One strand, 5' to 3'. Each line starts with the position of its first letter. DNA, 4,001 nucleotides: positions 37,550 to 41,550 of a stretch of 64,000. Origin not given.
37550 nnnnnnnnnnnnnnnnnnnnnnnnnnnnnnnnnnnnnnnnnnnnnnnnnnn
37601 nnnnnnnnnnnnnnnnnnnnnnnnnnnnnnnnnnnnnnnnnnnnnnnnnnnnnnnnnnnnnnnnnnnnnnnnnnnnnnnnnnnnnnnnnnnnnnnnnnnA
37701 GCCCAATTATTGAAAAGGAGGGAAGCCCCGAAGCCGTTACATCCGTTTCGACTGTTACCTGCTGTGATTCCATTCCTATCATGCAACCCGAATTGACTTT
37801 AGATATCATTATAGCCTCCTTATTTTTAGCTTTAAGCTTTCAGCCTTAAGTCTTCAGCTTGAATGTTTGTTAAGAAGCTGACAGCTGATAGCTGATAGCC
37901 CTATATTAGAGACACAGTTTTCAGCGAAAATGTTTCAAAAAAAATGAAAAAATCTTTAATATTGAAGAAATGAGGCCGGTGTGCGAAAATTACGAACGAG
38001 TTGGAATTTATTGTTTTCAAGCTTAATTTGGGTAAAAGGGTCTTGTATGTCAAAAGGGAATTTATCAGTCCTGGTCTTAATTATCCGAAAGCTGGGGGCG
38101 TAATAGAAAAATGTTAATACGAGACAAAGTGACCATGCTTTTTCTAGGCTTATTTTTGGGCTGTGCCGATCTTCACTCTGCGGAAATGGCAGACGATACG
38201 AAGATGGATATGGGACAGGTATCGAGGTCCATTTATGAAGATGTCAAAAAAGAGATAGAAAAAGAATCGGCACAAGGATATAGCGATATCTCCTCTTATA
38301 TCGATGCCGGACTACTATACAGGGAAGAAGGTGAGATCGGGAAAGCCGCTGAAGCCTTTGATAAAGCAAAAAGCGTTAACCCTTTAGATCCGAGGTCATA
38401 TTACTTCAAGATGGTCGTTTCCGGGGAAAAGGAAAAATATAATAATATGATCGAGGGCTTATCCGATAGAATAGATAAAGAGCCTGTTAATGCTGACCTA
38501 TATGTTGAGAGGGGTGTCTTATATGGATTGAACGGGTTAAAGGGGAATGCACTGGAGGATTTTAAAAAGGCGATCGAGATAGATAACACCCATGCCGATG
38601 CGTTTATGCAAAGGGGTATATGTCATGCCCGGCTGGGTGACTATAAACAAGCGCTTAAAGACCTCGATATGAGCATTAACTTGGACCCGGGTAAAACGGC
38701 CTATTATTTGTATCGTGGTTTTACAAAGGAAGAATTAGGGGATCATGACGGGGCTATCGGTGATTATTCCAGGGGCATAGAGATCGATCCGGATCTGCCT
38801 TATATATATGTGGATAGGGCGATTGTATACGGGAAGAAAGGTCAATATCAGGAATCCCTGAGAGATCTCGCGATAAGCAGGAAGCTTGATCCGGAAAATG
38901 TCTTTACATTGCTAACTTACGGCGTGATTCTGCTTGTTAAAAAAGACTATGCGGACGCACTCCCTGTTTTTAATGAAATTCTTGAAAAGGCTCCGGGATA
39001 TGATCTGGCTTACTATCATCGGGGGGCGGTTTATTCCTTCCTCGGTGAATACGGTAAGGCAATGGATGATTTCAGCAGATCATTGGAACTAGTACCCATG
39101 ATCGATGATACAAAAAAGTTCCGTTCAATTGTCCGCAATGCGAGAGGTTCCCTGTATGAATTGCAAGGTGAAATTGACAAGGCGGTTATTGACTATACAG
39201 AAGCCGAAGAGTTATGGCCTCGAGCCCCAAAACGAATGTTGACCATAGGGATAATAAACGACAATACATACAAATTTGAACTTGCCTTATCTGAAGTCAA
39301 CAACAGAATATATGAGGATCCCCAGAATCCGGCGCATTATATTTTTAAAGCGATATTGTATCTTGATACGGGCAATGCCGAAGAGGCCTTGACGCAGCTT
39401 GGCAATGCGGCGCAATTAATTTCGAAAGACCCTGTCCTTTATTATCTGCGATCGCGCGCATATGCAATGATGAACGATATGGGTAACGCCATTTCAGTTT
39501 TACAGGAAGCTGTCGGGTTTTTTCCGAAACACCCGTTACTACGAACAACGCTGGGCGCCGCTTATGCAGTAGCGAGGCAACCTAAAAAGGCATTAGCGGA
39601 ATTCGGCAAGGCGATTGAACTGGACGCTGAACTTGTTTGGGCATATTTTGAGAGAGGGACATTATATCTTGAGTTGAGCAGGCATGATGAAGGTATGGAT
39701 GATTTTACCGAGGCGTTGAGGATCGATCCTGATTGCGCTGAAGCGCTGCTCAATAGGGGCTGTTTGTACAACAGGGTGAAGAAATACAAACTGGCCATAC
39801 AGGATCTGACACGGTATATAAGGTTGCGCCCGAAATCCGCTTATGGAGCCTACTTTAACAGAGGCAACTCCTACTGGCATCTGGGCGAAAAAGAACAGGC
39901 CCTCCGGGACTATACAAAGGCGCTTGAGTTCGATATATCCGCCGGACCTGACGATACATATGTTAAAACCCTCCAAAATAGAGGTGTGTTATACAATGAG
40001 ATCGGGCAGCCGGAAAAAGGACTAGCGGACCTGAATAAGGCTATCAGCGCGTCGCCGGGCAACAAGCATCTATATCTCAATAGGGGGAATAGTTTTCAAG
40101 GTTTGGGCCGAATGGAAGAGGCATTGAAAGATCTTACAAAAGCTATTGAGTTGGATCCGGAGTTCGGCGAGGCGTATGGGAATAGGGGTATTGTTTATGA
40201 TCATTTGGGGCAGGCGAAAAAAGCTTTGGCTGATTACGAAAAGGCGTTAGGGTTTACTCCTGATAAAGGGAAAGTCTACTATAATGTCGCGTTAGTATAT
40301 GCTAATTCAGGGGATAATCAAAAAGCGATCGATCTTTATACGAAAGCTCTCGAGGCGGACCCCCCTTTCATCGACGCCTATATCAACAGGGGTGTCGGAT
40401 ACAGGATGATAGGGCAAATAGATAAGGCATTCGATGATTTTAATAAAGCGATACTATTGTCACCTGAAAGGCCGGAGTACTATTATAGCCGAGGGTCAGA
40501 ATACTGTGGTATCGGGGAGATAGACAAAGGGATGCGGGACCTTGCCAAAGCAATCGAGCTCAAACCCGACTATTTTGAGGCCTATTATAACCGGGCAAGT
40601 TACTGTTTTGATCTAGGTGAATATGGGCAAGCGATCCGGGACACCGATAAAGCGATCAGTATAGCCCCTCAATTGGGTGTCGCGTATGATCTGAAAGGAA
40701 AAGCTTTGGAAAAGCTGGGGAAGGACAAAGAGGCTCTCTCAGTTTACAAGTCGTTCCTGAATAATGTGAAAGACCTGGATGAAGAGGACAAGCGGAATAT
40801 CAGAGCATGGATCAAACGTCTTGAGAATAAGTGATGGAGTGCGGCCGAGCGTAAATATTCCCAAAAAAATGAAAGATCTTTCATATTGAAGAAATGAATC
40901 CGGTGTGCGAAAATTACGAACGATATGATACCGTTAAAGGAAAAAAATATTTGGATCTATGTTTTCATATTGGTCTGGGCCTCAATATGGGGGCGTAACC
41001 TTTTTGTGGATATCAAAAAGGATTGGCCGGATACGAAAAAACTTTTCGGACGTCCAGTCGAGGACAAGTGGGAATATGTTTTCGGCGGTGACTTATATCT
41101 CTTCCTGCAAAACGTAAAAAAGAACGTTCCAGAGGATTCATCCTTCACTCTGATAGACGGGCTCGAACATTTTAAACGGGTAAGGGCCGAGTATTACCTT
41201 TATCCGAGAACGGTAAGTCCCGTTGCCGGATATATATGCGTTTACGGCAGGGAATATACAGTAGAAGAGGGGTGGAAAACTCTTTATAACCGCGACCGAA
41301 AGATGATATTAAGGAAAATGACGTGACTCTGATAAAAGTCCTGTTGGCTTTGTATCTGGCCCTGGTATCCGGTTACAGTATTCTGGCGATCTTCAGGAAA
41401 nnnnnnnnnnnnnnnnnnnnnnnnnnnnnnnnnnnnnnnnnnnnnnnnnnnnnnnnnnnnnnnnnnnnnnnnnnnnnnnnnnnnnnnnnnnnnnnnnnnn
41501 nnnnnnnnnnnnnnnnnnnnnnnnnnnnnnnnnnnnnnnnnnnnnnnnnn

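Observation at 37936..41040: Segmental duplication of a promoter/5'-gene segment placed upstream of the TPR lipoprotein gene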

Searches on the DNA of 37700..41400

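Call 60: search_rna_families(source=window, start=37700, end=41400, threshold=evalue, max_evalue=5)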
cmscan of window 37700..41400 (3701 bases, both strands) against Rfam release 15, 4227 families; matches with E-value up to 5: 6.
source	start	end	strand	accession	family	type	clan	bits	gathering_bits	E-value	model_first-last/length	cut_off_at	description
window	37840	37889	-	RF01520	CC0734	Gene; sRNA;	-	22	45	1.2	1-95/95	no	caulobacter sRNA CC0734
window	37852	37936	-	RF02508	Atu_Ti4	Gene; sRNA;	-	18.9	40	1.9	1-107/107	no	Rhizobiales sRNA Atu_Ti4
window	37842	37894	+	RF00630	P26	Gene;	-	18.7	36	1.4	1-66/66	no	Pseudomonas sRNA P26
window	37828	37859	-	RF02726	sno_ZL63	Gene; snRNA; snoRNA; CD-box;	-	18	50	4.1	1-43/43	no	Small nucleolar RNA ZL63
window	37829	37972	+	RF01794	sok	Gene; antitoxin;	-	16.7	59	1.4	1-157/157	no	sok antitoxin (CssrC)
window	40679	40748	+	RF02213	ZFAT-AS1_3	Gene; lncRNA;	-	15.4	70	4.2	1-80/80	no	ZFAT antisense RNA 1 conserved region 3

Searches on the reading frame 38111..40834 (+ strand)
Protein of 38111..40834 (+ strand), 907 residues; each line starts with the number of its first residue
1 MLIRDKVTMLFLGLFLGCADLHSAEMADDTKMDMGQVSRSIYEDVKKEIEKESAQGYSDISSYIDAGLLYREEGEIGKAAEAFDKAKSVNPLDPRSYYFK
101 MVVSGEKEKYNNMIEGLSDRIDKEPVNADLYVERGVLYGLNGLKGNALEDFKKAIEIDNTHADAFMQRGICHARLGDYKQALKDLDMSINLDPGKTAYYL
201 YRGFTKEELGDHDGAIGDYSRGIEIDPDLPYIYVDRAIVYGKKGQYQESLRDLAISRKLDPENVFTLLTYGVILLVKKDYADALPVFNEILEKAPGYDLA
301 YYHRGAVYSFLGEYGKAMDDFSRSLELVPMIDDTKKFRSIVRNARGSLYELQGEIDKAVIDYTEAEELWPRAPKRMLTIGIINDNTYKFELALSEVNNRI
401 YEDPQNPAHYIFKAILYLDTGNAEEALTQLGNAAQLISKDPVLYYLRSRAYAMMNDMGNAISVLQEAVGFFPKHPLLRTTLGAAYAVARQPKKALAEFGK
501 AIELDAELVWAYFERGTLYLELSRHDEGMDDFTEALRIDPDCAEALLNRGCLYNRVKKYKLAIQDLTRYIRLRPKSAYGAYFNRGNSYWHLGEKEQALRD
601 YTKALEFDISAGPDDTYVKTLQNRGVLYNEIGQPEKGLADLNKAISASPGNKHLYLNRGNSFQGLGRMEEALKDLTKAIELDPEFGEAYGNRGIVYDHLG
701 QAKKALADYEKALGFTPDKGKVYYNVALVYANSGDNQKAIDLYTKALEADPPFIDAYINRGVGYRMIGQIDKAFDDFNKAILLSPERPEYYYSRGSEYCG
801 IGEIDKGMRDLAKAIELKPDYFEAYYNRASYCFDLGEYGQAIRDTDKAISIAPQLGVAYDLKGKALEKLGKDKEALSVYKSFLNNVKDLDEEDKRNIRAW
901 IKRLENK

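Call 10: search_protein_families(library=pfam, proteins=[window:38111-40834:+], max_evalue=0.01)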
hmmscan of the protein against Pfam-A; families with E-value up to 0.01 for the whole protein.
window:38111-40834:+ (907 aa): 35 families (the best 25 are shown)
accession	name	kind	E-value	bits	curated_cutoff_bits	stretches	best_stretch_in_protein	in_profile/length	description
PF00515.34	TPR_1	-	3.9e-116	375.1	27.8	13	655-685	4-34/34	Tetratricopeptide repeat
PF07719.23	TPR_2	-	2.8e-104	333.2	27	9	580-608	3-31/34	Tetratricopeptide repeat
PF13181.12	TPR_8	-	5.2e-83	266.7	25.7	7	721-751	2-32/34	Tetratricopeptide repeat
PF13431.12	TPR_17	-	9.4e-70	225.6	24.4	5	676-706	3-33/34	Tetratricopeptide repeat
PF13414.12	TPR_11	-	2e-67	223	26.8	7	208-244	6-42/42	TPR repeat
PF13371.12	TPR_9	-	8.9e-57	189.5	35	4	518-576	4-62/73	Tetratricopeptide repeat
PF13424.12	TPR_12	-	3e-52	175.2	30.1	7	654-713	5-65/77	Tetratricopeptide repeat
PF13432.12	TPR_16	-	2.9e-49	165.5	32.7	4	656-718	1-63/65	Tetratricopeptide repeat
PF13428.12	TPR_14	-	3.3e-45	148.3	23.5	0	723-760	4-41/44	Tetratricopeptide repeat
PF14559.12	TPR_19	-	3.7e-32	110.9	25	3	700-752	5-57/68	Tetratricopeptide repeat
PF13174.12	TPR_6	-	1.4e-26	91.7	26.3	0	163-193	1-31/33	Tetratricopeptide repeat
PF12569.14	NatA_aux_su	-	6.1e-19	68.8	33.3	1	722-781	194-253/515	N-terminal acetyltransferase A, auxiliary subunit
PF25575.1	TPR_BSK1_C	-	1.7e-15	57.3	42.2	0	735-792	57-115/118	Serine/threonine-protein kinase BSK1-like, TPR repeats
PF14561.12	TPR_20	-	1.3e-14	54.7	25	0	702-750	4-52/90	Tetratricopeptide repeat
PF23914.1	TPR_CcmH_CycH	-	8.3e-14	52.2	42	0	696-785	60-152/158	Cytochrome c-type biogenesis protein H TPR domain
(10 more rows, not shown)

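Call 65: search_protein_families(library=ncbifam, proteins=[window:38111-40834:+], max_evalue=0.001)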
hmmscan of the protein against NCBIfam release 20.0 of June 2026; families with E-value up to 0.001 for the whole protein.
window:38111-40834:+ (907 aa): 34 families (the best 25 are shown)
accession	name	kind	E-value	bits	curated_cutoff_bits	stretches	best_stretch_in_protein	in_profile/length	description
NF040959.1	MamA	equivalog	1.2e-87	292.7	200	8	718-881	35-198/204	magnetosome protein MamA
TIGR00990.1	3a0801s09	subfamily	1.5e-63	215.5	757.25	5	156-294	325-463/615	mitochondrial import receptor subunit TOM70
TIGR02917.1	PEP_TPR_lipo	equivalog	4.1e-62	210.3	312.2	3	619-884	364-629/899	XrtA/PEP-CTERM system TPR-repeat protein PrsT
NF047558.1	TPR_END_plus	domain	1.4e-60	201.1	32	0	722-753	1-32/56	TPR end-of-group domain-containing protein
TIGR02521.1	type_IV_pilW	equivalog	1.3e-56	191.7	154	3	721-823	32-133/234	type IV pilus biogenesis/stability protein PilW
NF008391.2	PRK11189.1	equivalog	2.5e-49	168.4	250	7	125-206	62-143/297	lipoprotein NlpI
TIGR02552.1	LcrH_SycD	equivalog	6.6e-38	129.5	104.8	2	191-263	47-119/136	SycD/LcrH family type III secretion system chaperone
NF033762.1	social_mot_Tgl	equivalog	1.8e-36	125.8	225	3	659-827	38-209/252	social motility TPR repeat lipoprotein Tgl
NF002725.1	PRK02603.1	equivalog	1.9e-35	122.4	143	3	701-773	50-125/173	photosystem I assembly protein Ycf3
NF047507.1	TPR_BatC_Lepto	exception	1.2e-32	113.1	175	2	577-608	95-126/214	TPR repeat-containing protein BatC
NF033758.1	gliding_GltE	equivalog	1.8e-29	103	225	2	130-244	224-338/411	adventurous gliding motility TPR repeat lipoprotein GltE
NF007302.0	PRK09782.1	equivalog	1.4e-19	69.6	1223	0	632-736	593-696/990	phage receptor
TIGR04510.1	mod_pep_cyc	subfamily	1.5e-19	70.1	400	2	724-887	402-567/814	putative peptide modification system cyclase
NF047371.1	FlcA_CTERM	equivalog_domain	1.5e-19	70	300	1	672-799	385-518/646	periplasmic flagellar collar protein FlcA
NF033920.0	C39_PA2778_fam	equivalog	2.5e-19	69.7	150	1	629-715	167-253/255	PA2778 family cysteine peptidase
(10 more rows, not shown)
